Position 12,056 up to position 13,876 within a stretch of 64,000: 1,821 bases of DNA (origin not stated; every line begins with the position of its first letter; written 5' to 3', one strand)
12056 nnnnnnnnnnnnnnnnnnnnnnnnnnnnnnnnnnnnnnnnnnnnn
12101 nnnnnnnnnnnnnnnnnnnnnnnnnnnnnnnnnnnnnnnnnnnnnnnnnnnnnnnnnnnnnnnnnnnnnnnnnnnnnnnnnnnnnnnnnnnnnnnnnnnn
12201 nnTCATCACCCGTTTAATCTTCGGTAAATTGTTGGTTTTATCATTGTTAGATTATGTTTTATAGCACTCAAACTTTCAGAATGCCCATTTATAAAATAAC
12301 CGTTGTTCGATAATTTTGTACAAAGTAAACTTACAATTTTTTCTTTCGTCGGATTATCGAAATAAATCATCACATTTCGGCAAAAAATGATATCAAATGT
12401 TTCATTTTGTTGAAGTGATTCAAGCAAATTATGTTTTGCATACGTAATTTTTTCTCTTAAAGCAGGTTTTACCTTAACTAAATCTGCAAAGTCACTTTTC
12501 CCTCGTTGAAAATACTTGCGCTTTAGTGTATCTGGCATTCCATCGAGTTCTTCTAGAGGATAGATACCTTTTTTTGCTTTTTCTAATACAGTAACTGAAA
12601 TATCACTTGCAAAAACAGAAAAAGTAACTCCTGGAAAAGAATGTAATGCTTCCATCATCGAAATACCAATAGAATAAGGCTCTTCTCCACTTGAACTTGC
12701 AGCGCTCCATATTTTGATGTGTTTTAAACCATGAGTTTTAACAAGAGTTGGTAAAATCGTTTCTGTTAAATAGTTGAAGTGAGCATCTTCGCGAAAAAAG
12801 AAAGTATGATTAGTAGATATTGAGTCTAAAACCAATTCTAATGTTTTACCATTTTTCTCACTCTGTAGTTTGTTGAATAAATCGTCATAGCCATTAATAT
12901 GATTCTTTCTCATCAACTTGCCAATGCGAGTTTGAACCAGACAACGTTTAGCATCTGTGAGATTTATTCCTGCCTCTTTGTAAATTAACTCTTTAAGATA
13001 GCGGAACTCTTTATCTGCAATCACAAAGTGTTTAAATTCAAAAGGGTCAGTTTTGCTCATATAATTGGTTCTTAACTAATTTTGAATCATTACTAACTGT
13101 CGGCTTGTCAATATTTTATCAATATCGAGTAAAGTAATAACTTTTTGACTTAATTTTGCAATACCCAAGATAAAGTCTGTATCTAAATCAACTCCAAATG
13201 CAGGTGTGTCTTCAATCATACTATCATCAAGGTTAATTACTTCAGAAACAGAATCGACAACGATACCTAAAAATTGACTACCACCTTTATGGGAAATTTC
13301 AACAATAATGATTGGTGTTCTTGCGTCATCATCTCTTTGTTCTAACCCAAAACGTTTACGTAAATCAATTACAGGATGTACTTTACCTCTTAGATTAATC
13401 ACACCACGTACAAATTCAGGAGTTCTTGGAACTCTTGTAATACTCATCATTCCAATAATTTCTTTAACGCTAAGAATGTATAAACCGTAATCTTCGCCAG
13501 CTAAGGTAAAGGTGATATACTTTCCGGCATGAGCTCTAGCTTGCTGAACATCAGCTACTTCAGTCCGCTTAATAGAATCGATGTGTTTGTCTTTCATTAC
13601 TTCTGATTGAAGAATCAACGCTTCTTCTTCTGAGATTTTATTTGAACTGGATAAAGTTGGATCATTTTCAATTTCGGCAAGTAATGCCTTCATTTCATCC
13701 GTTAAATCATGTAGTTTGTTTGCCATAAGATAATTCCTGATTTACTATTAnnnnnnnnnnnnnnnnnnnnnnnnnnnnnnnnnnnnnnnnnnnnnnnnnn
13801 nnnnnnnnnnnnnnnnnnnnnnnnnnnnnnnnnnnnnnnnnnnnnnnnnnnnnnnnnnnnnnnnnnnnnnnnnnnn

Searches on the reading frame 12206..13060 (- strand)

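Call 5: search_protein_families(library=pfam, proteins=[window:12206-13060:-])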
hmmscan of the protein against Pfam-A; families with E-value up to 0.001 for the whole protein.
window:12206-13060:- (284 aa): 2 families
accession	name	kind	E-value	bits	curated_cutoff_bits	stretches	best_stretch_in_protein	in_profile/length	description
PF01739.24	CheR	-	3.7e-56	190.1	27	1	84-278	1-193/195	CheR methyltransferase, SAM binding domain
PF03705.20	CheR_N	-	1e-14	54.3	27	1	18-68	2-52/53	CheR methyltransferase, all-alpha domain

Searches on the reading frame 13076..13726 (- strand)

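Call 5: search_protein_families(library=pfam, proteins=[window:13076-13726:-])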
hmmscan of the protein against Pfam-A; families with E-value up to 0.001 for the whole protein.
window:13076-13726:- (216 aa): 1 family
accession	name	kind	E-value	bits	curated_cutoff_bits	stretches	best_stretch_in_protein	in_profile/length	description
PF01584.24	CheW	-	1.5e-38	131.9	23.5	1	70-209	2-137/138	CheW-like domain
